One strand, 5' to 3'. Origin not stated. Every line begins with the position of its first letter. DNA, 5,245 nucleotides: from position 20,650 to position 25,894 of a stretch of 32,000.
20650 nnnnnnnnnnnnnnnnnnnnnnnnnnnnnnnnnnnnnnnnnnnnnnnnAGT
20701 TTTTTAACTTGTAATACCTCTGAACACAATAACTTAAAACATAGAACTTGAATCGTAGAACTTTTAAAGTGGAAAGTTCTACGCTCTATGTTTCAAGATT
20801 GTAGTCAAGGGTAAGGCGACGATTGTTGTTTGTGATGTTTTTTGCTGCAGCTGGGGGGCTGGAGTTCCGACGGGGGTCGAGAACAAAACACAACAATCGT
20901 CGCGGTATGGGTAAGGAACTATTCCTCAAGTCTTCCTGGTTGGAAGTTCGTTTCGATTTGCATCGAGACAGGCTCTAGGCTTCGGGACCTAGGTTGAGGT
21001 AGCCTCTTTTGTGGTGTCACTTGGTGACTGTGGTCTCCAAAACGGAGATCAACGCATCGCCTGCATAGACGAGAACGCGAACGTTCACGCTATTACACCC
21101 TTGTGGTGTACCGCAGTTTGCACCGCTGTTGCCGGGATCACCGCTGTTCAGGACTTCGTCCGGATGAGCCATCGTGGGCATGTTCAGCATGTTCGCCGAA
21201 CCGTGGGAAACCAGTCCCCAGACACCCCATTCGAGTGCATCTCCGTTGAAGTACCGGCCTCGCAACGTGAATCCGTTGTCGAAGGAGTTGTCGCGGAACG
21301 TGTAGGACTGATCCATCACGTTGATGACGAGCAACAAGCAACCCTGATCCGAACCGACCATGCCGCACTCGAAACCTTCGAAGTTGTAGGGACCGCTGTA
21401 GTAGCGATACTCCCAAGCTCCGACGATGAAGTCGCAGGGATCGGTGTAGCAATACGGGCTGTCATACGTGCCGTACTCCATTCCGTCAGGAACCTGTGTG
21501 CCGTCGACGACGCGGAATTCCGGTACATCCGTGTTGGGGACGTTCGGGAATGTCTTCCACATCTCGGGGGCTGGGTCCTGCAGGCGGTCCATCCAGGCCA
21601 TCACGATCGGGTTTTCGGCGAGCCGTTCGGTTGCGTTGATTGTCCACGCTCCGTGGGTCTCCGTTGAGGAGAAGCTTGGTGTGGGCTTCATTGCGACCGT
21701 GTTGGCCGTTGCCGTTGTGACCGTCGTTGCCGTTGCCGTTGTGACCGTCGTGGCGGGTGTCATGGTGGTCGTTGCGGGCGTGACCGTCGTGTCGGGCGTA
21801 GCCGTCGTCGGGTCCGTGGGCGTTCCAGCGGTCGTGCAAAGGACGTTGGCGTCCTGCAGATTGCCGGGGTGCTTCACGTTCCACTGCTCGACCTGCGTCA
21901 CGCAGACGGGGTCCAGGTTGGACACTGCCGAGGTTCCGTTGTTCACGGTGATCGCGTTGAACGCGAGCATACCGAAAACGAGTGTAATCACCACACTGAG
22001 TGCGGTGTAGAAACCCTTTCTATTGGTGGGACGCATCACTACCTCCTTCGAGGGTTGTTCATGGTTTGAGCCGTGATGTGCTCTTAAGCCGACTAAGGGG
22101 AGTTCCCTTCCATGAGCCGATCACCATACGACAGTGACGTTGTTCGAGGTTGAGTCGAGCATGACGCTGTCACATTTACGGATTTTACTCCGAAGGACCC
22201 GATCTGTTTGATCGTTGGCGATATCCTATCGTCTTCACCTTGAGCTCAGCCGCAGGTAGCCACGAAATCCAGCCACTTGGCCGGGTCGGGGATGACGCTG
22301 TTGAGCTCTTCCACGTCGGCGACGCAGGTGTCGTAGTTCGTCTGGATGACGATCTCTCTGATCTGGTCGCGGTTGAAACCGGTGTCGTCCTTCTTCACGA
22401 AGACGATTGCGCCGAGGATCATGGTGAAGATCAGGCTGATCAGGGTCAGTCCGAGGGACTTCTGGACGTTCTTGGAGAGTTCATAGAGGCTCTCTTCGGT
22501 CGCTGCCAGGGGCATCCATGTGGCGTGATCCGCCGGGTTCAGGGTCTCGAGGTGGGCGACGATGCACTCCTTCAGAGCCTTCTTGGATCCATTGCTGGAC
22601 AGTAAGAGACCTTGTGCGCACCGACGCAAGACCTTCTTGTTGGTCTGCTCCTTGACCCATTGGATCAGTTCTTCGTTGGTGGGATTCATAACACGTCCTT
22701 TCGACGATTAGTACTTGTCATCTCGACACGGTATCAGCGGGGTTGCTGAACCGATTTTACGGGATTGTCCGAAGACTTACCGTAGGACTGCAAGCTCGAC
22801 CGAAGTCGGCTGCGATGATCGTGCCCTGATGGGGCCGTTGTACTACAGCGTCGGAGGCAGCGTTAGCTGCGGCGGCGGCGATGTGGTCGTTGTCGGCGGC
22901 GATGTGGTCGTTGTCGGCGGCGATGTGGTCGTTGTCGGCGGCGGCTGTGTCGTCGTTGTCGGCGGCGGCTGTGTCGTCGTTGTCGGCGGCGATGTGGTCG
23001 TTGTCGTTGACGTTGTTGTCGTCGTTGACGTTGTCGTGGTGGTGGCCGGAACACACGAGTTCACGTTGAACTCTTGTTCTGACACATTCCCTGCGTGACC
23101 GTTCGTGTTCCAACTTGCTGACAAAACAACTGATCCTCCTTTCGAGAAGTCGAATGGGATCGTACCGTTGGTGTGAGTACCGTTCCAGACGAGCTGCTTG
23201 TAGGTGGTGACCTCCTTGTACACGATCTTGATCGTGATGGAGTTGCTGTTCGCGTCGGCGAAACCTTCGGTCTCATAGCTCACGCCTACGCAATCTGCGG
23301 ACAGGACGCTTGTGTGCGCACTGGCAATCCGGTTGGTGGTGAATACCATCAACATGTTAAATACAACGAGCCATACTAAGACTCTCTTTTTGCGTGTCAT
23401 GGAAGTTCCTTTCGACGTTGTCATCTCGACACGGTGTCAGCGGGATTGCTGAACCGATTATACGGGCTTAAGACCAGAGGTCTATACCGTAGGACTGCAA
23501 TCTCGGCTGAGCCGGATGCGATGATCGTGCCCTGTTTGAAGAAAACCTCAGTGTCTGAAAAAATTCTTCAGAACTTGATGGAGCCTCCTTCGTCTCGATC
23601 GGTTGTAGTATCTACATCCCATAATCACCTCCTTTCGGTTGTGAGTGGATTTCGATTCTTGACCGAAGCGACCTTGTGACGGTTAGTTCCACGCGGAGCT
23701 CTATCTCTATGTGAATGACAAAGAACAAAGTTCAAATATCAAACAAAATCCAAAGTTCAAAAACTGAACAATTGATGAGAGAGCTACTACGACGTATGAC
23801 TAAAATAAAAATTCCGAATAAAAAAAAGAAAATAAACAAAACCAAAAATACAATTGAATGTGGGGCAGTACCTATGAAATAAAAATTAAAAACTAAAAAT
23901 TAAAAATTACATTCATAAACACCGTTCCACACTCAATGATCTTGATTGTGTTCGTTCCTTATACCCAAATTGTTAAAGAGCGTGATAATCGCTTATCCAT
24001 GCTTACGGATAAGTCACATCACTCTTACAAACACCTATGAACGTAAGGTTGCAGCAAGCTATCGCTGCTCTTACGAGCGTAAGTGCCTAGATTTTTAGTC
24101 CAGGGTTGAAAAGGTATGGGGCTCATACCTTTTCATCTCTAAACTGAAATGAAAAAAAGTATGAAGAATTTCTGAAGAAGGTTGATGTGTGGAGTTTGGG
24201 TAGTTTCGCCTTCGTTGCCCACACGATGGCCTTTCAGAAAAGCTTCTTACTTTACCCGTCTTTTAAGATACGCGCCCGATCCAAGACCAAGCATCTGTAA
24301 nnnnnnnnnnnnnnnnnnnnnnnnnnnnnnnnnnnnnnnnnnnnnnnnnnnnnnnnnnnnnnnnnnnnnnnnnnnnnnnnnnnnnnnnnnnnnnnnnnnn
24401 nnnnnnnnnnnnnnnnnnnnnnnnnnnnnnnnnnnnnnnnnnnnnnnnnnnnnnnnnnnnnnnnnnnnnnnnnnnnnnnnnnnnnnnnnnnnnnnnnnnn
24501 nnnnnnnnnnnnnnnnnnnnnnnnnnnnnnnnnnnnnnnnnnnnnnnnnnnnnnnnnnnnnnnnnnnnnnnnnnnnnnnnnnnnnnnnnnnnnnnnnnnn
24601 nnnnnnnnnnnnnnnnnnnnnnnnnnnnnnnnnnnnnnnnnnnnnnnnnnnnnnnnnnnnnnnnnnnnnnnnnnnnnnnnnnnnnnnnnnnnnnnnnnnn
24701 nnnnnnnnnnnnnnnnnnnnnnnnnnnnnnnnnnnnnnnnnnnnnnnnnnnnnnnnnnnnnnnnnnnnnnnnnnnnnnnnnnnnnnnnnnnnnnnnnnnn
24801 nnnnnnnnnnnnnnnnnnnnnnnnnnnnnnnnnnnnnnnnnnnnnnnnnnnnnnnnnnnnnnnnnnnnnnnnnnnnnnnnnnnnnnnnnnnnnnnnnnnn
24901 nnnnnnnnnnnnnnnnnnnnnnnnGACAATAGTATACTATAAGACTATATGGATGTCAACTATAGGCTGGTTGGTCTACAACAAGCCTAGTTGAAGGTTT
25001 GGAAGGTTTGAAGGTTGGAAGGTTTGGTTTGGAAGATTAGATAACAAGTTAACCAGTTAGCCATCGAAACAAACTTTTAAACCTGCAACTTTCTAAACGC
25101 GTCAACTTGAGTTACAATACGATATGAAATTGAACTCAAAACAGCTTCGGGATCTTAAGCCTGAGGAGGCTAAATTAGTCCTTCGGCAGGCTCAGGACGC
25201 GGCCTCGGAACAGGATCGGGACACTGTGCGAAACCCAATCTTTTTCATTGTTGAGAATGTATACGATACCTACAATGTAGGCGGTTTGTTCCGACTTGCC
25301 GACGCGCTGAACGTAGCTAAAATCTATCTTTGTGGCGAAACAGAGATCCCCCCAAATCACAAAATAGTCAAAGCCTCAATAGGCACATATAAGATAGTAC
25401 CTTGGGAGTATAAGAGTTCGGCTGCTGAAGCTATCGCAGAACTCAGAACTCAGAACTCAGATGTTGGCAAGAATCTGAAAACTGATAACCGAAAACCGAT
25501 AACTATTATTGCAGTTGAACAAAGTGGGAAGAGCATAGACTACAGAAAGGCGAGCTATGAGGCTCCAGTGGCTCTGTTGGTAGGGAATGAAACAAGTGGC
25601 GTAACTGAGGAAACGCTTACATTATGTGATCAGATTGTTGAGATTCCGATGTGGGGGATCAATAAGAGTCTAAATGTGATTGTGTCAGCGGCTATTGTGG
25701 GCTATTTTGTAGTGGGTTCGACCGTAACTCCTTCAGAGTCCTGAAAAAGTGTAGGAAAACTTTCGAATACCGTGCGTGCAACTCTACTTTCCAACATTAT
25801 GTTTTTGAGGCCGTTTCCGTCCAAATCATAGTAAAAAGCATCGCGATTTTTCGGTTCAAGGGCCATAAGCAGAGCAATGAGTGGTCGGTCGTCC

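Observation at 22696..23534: Duplicated ~130-nt upstream module with compensatory base changes, preceding two island genes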

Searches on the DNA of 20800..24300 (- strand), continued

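Call 71: search_with_rna_model(model_id=R1, sources=[window, L020, L021, L026, L028, L035, L039, L056, L058, L065], max_evalue=0.00001, make_alignment=true)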
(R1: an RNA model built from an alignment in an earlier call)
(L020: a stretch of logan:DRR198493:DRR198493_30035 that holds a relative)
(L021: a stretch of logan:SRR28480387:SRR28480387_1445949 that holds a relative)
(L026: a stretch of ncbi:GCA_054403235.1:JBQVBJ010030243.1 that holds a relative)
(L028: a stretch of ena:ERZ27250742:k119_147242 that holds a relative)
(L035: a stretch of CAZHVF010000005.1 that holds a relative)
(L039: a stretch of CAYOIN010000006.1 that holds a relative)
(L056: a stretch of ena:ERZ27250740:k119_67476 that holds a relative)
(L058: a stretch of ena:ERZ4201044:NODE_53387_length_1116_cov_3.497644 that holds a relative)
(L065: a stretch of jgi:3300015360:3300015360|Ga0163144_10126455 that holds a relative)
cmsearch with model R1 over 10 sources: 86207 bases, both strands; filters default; matches with E-value up to 0.00001: 11.
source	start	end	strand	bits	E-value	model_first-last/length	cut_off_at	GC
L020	4224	4369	+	173.6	5.8e-47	1-147/147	no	0.52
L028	219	364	+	165.1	1.4e-44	1-147/147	no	0.51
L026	804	949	+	162.8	6.6e-44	1-147/147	no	0.53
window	22687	22830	-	160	4.1e-43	1-147/147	no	0.52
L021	72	207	+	155.1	1e-41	1-147/147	no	0.49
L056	1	133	+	141.3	8.3e-38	16-147/147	5'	0.5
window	23398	23536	-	131.2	5.8e-35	1-147/147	no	0.53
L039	5198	5341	+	127.6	6.1e-34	1-147/147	no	0.52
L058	1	109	+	118.8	1.8e-31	39-147/147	5'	0.52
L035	5545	5679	+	110.8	3.5e-29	1-147/147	no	0.49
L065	1837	1973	+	110.7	3.6e-29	1-147/147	no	0.5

Alignment A8: 11 matches aligned to the model, 158 columns, each read 5' to 3' on its own strand. Consensus structure (alignment columns), stored with it:
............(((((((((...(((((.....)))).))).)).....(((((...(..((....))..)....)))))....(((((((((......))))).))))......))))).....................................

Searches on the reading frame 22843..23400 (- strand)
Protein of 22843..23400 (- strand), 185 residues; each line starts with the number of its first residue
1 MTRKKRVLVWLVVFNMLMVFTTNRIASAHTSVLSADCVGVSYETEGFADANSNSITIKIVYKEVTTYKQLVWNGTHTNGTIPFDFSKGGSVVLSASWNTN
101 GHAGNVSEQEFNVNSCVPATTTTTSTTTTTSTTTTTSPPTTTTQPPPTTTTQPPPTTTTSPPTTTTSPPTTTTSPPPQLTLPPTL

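Call 11: search_protein_families(library=pfam, proteins=[window:22843-23400:-], max_evalue=0.01)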
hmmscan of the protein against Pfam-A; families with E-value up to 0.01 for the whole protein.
window:22843-23400:- (185 aa): 0 families

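Call 76: search_protein_families(library=ncbifam, proteins=[window:22843-23400:-], max_evalue=1)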
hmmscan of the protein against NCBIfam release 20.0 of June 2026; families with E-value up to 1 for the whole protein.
window:22843-23400:- (185 aa): 2 families
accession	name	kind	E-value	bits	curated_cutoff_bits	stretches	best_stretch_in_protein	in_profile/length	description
NF011512.0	PRK14950.1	equivalog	0.02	14.1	593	1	43-173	310-433/585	DNA polymerase III subunits gamma and tau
TIGR04216.1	halo_surf_glyco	exception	0.65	8.1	400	1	27-170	626-763/784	HVO_2072 family ArtA-dependent S-layer glycoprotein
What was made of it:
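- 22843..23400 (-): P3: a signal peptide, a ~100-aa domain and TTTTSPP repeats. It is the gene that follows copy B. No Pfam or NCBIfam family (calls 11, 76).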

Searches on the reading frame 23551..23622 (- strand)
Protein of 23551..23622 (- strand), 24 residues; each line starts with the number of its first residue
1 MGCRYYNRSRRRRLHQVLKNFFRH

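Call 76: search_protein_families(library=ncbifam, proteins=[window:23551-23622:-], max_evalue=1)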
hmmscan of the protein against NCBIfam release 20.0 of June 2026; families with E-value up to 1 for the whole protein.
seq(24 aa): 0 families

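Call 77: search_protein_families(library=pfam, proteins=[window:23551-23622:-], max_evalue=10)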
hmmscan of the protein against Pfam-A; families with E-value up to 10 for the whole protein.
seq(24 aa): 0 families
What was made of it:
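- Tried and rejected: No Pfam or NCBIfam family (calls 76, 77).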

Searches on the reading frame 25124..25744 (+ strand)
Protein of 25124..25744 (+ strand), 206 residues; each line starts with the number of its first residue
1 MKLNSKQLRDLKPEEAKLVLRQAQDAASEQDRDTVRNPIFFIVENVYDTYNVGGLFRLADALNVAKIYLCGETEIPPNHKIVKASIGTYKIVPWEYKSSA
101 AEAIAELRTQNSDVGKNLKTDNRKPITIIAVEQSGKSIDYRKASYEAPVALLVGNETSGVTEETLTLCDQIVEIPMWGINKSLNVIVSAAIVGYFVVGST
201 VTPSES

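Call 11: search_protein_families(library=pfam, proteins=[window:25124-25744:+], max_evalue=0.01)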
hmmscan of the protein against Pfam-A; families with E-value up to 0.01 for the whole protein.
window:25124-25744:+ (206 aa): 1 family
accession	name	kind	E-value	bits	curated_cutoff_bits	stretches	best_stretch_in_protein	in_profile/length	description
PF00588.24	SpoU_methylase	-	1.9e-30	106.2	29.7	1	39-194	2-142/142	SpoU rRNA Methylase family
